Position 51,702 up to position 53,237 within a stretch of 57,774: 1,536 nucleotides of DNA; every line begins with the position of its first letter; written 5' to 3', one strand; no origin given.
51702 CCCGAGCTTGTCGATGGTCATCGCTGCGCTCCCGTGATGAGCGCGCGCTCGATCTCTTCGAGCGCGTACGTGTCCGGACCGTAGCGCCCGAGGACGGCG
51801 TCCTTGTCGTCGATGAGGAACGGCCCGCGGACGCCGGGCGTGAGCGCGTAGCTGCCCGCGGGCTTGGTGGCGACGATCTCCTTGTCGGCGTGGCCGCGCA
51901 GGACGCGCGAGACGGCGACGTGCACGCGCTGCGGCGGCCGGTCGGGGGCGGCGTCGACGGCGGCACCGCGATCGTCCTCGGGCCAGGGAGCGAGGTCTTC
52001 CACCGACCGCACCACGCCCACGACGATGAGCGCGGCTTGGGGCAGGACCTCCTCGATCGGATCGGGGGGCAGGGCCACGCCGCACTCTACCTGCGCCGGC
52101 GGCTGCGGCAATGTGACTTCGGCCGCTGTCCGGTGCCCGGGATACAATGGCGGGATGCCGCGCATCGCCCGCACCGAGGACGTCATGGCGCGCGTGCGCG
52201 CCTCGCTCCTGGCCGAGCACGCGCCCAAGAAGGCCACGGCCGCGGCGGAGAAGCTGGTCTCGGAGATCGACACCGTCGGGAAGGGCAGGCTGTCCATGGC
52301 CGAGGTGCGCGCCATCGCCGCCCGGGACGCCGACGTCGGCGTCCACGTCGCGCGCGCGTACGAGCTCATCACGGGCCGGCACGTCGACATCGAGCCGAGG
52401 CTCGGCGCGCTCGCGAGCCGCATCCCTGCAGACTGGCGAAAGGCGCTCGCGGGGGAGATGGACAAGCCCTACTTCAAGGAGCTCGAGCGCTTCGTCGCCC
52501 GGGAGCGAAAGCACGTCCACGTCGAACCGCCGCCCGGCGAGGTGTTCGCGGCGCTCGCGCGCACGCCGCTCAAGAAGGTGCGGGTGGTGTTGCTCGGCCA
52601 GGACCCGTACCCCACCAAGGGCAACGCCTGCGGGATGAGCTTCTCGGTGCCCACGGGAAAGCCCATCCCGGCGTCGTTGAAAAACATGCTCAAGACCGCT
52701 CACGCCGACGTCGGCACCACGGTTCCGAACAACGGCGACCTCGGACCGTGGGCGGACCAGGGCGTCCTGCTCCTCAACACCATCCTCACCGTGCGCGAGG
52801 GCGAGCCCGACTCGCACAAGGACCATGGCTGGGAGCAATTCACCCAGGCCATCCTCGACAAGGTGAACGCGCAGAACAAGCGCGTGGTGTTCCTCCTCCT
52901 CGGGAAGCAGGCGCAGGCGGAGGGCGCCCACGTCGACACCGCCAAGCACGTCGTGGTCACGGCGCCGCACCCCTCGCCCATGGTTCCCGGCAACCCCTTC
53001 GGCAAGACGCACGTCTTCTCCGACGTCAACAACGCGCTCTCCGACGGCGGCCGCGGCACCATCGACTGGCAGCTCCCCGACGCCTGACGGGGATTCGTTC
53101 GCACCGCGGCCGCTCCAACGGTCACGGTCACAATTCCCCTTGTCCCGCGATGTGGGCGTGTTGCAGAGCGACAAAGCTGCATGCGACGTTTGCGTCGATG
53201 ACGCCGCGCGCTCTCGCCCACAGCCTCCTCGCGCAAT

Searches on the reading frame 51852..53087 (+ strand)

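Call 97: search_protein_families(library=pfam, proteins=[window:51852-53087:+], max_evalue=0.00001)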
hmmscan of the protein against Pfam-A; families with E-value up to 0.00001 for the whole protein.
window:51852-53087:+ (411 aa): 1 family
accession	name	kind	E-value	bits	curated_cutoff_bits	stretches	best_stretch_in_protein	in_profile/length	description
PF03167.25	UDG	-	2.1e-14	54.2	24.3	1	242-378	7-122/141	Uracil DNA glycosylase superfamily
